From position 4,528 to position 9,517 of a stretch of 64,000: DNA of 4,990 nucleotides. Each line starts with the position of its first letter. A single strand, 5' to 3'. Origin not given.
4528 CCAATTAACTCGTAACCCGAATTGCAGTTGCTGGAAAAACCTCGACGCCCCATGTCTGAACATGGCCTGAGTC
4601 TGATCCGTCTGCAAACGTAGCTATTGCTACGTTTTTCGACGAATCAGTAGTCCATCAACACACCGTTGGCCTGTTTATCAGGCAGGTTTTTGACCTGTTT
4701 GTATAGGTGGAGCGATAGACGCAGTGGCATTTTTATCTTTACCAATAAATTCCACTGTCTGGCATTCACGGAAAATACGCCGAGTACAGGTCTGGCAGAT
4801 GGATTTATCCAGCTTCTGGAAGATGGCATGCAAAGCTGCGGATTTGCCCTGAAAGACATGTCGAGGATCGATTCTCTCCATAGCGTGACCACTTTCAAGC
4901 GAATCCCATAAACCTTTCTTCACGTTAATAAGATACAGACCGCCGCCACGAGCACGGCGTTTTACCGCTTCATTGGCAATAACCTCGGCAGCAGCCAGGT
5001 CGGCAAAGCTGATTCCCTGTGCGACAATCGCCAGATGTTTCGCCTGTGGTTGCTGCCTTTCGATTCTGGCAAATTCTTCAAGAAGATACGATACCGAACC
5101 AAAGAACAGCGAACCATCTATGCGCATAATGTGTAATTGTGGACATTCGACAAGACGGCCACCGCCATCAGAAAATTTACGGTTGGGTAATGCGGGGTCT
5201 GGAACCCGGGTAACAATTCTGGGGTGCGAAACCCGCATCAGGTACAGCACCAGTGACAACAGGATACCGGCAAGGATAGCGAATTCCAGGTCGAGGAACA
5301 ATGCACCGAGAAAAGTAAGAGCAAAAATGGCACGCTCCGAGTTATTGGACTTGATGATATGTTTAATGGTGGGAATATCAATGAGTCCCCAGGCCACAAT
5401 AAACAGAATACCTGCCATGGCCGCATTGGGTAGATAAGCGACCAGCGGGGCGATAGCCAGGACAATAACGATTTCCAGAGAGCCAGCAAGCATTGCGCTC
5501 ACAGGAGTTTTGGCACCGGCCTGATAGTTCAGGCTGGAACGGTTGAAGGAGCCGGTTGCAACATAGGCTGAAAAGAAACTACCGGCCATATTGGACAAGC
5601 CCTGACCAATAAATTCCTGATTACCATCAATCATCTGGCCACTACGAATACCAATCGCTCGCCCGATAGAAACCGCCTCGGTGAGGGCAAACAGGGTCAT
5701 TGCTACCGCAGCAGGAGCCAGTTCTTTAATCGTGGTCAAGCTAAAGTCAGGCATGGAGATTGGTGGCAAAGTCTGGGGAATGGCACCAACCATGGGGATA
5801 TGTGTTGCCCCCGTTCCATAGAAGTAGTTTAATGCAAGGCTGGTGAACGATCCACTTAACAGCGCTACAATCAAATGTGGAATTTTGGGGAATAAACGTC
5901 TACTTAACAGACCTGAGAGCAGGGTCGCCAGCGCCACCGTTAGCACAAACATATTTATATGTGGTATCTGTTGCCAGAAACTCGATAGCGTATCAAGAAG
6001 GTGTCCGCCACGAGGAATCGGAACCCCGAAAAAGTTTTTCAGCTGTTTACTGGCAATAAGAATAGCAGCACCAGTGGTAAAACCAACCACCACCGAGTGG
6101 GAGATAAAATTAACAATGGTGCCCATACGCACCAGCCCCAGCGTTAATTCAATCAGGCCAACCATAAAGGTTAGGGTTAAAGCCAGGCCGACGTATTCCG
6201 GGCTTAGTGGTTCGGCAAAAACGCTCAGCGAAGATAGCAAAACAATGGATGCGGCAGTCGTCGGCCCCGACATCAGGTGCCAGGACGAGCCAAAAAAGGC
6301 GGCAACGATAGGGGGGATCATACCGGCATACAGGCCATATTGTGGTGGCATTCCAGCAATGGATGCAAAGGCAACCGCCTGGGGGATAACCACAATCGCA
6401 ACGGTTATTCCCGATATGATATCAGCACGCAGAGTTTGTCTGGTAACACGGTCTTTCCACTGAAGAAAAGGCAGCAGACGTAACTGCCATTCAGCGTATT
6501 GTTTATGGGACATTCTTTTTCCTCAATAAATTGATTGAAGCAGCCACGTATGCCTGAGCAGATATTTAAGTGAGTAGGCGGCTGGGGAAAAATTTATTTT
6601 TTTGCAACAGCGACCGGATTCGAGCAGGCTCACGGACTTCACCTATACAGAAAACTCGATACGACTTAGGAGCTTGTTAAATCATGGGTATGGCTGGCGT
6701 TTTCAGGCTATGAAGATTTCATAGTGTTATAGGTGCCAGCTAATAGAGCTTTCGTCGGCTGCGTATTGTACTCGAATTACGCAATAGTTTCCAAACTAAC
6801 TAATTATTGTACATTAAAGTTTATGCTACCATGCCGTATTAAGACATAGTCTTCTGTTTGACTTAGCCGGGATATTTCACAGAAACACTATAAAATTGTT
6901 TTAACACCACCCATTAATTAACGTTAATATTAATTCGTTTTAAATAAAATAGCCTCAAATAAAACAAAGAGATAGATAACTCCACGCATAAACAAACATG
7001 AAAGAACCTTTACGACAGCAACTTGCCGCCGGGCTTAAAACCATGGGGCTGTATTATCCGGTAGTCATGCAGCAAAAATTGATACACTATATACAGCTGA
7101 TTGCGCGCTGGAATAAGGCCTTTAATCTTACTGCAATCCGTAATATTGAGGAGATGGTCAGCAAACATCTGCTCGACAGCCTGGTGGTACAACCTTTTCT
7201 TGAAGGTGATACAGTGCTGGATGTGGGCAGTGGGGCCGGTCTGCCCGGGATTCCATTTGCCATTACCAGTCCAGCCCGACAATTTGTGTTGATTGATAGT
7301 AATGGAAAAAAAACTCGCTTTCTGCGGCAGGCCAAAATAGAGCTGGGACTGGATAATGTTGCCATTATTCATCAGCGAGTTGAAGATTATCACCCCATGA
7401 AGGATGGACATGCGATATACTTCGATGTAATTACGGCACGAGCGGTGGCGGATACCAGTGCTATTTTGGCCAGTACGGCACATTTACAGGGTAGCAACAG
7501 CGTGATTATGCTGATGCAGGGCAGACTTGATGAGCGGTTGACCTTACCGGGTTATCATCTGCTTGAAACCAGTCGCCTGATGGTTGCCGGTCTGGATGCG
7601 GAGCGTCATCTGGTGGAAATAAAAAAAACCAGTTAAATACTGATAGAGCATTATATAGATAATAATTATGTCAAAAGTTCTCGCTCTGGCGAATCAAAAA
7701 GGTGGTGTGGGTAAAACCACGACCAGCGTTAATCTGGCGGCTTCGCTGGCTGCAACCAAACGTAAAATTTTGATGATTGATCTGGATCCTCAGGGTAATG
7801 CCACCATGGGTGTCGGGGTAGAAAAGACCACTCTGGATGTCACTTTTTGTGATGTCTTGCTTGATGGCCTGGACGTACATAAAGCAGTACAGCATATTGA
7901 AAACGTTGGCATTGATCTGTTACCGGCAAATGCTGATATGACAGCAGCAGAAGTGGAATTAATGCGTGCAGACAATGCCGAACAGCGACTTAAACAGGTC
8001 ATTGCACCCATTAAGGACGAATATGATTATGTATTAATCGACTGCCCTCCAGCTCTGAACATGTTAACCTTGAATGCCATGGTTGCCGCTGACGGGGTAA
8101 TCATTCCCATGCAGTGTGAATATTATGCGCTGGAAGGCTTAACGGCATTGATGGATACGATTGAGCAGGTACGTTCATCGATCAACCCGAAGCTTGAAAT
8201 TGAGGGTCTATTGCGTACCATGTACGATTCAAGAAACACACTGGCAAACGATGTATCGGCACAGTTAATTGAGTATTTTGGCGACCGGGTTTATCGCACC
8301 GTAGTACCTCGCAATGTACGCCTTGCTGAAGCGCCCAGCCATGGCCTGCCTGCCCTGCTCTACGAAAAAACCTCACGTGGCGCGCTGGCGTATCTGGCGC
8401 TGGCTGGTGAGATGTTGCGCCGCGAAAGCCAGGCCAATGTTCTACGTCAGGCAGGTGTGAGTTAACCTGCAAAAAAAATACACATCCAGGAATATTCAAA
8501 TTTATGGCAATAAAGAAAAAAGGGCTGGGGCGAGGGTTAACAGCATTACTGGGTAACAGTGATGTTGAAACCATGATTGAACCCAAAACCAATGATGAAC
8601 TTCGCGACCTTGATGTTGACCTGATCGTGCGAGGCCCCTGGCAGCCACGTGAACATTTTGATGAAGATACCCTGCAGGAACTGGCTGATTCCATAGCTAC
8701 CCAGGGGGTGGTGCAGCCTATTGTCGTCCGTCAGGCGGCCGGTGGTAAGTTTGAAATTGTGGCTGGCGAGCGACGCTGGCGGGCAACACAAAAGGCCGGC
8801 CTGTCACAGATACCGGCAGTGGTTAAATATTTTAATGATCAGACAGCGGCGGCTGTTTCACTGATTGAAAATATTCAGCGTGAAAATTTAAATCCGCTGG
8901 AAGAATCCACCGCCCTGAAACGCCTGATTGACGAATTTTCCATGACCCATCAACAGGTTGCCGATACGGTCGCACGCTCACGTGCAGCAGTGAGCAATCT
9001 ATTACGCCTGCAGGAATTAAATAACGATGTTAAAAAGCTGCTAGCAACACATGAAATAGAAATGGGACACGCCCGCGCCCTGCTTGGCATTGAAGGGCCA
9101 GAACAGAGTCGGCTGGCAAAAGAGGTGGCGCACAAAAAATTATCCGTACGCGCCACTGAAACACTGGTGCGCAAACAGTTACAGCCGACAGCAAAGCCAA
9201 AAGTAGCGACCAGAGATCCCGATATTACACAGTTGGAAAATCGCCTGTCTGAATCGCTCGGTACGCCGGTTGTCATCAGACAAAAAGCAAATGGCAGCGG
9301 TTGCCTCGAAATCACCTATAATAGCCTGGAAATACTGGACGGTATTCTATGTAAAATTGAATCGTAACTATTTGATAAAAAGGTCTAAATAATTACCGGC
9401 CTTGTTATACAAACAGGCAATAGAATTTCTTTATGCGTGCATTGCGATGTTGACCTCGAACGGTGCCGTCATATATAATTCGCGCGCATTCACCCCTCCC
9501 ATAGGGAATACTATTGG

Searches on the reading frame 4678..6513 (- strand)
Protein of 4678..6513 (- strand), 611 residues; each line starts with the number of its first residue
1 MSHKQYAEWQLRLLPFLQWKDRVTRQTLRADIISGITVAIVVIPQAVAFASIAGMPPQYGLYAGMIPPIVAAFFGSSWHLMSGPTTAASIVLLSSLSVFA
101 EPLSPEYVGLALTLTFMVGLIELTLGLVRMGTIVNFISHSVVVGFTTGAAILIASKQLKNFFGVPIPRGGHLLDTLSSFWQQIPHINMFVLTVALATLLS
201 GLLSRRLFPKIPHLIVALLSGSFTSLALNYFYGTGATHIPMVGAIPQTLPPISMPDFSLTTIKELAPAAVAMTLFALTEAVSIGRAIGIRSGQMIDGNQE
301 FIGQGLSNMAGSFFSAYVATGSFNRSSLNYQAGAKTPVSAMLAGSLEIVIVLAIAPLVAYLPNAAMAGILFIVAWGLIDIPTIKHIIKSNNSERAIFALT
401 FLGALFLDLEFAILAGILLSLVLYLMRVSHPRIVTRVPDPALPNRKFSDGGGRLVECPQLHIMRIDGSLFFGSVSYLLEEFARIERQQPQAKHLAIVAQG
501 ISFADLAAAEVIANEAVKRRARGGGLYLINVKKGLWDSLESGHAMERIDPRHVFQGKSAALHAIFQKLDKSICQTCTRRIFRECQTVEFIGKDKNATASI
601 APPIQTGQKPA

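Call 42: search_protein_families(library=pfam, proteins=[window:4678-6513:-], max_evalue=0.00001)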
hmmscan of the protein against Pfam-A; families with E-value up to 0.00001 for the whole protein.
window:4678-6513:- (611 aa): 2 families
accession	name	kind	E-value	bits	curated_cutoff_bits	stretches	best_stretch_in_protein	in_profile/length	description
PF00916.26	Sulfate_transp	-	3.7e-92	309.5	23.2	1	28-400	1-380/380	Sulfate permease family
PF01740.26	STAS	-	9.3e-08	32.2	22.6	1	460-543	10-92/106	STAS domain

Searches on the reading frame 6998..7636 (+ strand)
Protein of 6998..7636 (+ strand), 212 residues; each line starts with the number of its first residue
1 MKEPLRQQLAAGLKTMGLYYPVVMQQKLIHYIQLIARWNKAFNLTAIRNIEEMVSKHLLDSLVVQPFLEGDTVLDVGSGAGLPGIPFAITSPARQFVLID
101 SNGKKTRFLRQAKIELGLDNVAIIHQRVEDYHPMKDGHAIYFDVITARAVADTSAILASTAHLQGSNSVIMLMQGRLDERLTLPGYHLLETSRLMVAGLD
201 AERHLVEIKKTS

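Call 42: search_protein_families(library=pfam, proteins=[window:6998-7636:+], max_evalue=0.00001)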
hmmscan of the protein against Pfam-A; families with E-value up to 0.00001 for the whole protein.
window:6998-7636:+ (212 aa): 2 families
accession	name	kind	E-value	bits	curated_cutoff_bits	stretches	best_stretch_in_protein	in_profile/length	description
PF02527.21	GidB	-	4.3e-51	173.3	27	1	25-179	2-153/184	rRNA small subunit methyltransferase G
PF13847.12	Methyltransf_31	-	1.4e-07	31.8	27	1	70-181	4-118/145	Methyltransferase domain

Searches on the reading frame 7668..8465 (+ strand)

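Call 42: search_protein_families(library=pfam, proteins=[window:7668-8465:+], max_evalue=0.00001)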
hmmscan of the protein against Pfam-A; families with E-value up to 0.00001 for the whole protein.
window:7668-8465:+ (265 aa): 7 families
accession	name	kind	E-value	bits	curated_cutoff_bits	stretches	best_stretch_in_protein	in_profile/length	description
PF13614.12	AAA_31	-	1.1e-65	221.3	27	1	3-178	2-177/177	AAA domain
PF01656.29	CbiA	-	4.4e-28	98.2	25.4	1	6-228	2-124/125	CobQ/CobB/MinD/ParA nucleotide binding domain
PF09140.17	MipZ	-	8.2e-14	52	20.7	1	4-156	2-137/262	ATPase MipZ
PF06564.18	CBP_BcsQ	-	2.3e-13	50.7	21.3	1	3-246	2-230/234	Cellulose biosynthesis protein BcsQ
PF10609.15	ParA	-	4.4e-12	46.4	27.1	1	2-151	3-146/246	NUBPL iron-transfer P-loop NTPase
PF00142.24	Fer4_NifH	-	8.2e-08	32.5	25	1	11-74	8-74/271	4Fe-4S iron sulfur cluster binding proteins, NifH/frxC family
PF02374.21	ArsA_ATPase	-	9.6e-08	32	24.3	1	10-139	8-145/305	Anion-transporting ATPase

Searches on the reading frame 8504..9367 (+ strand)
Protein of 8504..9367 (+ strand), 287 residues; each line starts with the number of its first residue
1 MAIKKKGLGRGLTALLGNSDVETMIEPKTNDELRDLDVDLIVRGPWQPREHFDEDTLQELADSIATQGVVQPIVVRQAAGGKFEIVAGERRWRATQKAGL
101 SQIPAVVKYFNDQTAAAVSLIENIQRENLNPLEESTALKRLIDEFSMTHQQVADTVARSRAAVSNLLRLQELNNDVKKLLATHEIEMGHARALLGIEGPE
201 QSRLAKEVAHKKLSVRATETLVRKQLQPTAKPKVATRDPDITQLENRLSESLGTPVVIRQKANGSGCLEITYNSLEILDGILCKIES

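Call 42: search_protein_families(library=pfam, proteins=[window:8504-9367:+], max_evalue=0.00001)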
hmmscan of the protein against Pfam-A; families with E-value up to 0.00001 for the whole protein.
window:8504-9367:+ (287 aa): 3 families
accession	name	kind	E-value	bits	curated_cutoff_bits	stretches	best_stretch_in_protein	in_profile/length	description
PF02195.25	ParB_N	-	3.8e-37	126.7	26.3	1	32-125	2-95/95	ParB N-terminal domain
PF17762.8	HTH_ParB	-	1e-30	106.3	22.6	1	127-225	1-100/102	ParB HTH domain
PF23552.2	ParB_C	-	5.6e-18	64.6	23.8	1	237-285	1-49/50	ParB dimerisation domain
